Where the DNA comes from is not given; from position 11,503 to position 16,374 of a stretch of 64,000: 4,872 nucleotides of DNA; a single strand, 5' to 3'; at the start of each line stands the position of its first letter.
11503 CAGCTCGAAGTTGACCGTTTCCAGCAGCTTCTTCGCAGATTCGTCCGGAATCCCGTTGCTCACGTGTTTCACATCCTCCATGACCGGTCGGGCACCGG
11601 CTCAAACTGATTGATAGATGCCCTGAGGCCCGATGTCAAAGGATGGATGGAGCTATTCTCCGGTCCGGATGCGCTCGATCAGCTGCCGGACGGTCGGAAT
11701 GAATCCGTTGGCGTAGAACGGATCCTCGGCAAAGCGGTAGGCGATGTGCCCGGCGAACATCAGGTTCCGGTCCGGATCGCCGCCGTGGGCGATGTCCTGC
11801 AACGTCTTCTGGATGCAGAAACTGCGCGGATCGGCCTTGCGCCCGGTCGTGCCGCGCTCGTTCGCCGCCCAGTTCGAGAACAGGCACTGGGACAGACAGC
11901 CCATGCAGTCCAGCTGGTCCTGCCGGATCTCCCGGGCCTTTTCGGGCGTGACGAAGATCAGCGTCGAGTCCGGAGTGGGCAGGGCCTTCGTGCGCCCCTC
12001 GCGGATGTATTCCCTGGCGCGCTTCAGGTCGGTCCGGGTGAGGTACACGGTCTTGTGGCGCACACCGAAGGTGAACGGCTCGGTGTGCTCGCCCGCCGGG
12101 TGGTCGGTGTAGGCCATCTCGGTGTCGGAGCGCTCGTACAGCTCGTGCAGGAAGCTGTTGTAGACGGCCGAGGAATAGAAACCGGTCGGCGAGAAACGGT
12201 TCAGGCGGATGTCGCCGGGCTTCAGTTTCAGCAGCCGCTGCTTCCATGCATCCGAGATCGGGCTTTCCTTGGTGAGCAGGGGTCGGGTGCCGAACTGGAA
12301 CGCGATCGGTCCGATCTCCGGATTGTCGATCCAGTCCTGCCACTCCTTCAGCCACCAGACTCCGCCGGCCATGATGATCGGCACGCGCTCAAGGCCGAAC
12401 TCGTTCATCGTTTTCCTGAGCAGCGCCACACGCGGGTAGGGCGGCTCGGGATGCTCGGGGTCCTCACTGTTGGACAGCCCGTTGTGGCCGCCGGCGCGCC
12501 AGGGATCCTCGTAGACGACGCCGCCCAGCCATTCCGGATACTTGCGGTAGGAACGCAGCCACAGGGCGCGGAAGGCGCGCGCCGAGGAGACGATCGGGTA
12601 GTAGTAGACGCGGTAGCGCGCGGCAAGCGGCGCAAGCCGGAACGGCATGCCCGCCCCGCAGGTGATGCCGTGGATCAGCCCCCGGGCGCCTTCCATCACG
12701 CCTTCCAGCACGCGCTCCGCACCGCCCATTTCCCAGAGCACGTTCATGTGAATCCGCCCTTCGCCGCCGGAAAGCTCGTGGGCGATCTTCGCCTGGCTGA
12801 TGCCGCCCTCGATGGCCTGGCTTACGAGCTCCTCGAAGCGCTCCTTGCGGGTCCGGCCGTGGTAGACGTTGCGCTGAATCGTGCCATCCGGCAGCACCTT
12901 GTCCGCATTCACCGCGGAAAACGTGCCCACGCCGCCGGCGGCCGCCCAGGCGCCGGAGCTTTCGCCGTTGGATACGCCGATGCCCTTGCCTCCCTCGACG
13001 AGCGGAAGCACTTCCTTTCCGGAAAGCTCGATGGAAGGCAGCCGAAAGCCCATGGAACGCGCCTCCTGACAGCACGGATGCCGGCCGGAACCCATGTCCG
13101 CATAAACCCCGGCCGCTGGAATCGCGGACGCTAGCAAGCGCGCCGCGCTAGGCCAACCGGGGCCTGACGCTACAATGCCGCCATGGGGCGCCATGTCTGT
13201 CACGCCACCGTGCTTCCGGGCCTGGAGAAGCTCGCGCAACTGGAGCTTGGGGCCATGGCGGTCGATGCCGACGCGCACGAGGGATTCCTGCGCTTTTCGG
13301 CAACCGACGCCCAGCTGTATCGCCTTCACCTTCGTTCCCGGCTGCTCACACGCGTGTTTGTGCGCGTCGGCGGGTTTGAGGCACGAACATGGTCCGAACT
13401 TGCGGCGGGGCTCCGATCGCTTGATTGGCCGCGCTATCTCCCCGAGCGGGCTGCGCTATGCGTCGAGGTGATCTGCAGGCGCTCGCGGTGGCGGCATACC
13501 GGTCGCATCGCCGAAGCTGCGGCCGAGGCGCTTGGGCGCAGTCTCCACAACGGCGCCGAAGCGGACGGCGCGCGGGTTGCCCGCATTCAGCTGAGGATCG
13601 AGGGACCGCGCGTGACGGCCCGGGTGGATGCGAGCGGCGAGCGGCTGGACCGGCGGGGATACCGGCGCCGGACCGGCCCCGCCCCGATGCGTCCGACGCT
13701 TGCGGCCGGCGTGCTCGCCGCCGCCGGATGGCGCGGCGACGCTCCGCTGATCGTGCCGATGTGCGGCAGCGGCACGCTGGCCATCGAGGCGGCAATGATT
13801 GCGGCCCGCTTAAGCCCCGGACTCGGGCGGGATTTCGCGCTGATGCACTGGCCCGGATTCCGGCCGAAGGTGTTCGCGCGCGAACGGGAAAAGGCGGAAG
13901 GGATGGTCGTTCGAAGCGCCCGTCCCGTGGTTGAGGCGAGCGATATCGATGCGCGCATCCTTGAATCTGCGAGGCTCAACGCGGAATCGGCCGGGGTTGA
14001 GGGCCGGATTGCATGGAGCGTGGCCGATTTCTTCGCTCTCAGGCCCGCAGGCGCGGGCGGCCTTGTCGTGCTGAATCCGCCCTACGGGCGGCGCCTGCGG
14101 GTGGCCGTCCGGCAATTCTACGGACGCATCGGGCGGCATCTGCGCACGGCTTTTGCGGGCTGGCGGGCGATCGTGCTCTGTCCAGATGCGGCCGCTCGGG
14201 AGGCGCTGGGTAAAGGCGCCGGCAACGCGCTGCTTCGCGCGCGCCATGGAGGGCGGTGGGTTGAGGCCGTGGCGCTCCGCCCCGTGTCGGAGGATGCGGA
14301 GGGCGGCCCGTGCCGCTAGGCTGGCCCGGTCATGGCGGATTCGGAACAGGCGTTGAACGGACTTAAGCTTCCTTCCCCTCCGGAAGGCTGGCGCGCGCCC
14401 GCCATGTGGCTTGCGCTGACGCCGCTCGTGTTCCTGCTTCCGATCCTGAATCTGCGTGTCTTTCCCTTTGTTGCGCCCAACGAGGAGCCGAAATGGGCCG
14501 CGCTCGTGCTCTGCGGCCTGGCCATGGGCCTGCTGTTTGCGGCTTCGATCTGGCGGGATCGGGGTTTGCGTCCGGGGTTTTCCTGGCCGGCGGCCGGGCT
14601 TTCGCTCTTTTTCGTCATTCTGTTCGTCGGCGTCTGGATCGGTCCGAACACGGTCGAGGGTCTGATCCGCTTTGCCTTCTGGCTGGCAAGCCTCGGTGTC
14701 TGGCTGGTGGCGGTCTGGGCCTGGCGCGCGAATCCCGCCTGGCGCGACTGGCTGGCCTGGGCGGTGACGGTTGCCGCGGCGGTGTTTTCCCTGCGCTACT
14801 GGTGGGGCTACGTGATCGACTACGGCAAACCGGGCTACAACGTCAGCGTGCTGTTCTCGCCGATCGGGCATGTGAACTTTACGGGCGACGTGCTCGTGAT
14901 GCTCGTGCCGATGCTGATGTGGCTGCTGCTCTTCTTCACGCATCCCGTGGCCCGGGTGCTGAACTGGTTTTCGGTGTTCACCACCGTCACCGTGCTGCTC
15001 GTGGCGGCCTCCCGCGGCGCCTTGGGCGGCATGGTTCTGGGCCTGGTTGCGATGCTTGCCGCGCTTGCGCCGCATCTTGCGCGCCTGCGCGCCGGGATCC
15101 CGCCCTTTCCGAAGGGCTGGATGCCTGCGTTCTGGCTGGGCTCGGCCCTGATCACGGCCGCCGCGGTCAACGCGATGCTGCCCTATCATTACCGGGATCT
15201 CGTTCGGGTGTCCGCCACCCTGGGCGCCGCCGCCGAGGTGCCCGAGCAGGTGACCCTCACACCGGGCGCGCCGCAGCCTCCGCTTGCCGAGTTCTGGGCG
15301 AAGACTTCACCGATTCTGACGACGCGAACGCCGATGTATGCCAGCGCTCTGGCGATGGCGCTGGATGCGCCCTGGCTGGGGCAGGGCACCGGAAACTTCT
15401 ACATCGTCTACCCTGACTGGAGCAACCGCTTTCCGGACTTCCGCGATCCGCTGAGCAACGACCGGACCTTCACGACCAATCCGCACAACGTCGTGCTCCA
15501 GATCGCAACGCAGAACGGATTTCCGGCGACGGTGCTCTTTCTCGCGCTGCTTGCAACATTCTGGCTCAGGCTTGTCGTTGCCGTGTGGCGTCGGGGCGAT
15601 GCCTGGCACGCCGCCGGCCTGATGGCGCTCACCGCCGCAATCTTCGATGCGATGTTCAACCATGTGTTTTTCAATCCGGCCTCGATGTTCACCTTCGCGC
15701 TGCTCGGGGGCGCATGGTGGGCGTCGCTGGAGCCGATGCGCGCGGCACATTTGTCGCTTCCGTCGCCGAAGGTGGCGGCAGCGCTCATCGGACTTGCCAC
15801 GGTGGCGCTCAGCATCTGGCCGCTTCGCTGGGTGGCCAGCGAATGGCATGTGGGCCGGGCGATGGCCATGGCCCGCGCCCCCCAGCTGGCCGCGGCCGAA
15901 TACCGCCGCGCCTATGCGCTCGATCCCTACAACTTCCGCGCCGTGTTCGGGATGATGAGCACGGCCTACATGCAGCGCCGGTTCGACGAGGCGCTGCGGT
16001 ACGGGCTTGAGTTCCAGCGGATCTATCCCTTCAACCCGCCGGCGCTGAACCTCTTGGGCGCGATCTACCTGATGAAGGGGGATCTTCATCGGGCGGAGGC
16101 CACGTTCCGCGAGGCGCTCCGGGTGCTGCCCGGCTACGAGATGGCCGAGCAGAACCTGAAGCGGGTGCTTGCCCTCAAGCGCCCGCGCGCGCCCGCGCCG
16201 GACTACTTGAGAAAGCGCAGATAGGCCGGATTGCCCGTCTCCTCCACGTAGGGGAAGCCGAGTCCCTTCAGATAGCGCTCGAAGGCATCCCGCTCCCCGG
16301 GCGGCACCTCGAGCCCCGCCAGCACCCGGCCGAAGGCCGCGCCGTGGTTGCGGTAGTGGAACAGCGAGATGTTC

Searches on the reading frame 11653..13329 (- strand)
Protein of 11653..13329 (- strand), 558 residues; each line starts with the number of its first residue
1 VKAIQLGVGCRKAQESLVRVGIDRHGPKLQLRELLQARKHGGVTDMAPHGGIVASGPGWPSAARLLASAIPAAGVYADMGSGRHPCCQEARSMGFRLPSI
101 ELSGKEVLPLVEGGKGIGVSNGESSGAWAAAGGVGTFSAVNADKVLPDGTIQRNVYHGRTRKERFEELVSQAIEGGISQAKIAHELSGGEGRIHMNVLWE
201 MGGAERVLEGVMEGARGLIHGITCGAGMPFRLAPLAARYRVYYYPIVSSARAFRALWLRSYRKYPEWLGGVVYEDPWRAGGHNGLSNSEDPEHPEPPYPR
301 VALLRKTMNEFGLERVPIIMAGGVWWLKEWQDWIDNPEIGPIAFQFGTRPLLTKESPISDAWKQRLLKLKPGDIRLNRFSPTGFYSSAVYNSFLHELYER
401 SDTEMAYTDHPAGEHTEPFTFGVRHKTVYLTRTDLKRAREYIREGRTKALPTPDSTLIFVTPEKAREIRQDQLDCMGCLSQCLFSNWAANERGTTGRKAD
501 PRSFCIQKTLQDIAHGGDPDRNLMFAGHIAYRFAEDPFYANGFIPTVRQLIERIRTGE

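Call 76: search_protein_families(library=pfam, proteins=[window:11653-13329:-], max_evalue=0.00001)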
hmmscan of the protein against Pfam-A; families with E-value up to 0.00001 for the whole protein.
window:11653-13329:- (558 aa): 1 family
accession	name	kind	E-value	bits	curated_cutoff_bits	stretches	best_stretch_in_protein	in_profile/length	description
PF03060.21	NMO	-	5.5e-09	36.3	28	1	278-423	166-286/331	Nitronate monooxygenase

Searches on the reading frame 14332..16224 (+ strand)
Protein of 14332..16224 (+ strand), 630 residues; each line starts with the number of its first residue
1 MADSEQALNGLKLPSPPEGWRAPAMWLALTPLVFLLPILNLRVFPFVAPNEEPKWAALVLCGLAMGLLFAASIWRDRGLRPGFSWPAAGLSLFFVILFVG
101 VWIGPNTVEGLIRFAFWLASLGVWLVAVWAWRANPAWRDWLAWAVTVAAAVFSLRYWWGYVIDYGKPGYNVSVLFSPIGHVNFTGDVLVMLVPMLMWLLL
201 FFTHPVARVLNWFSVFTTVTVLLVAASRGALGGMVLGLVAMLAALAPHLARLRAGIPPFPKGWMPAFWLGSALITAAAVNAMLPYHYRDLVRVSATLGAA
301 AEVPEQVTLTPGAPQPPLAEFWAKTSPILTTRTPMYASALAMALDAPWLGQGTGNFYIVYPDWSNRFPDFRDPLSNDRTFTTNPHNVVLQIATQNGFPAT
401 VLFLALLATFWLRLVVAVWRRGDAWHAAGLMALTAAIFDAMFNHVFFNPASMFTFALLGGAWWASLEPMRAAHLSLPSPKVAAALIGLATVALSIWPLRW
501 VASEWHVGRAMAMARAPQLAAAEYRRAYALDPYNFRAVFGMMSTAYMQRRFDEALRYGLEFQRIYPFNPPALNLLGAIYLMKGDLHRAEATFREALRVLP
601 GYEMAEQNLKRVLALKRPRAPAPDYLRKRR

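Call 76: search_protein_families(library=pfam, proteins=[window:14332-16224:+], max_evalue=0.00001)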
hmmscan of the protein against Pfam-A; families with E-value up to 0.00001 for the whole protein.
window:14332-16224:+ (630 aa): 2 families
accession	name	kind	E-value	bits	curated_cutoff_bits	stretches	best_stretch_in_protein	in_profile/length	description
PF04932.20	Wzy_C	-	1.8e-17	63.9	31.7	1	214-404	2-149/149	O-Antigen ligase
PF07719.23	TPR_2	-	2.8e-07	30.6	27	0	570-601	2-33/34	Tetratricopeptide repeat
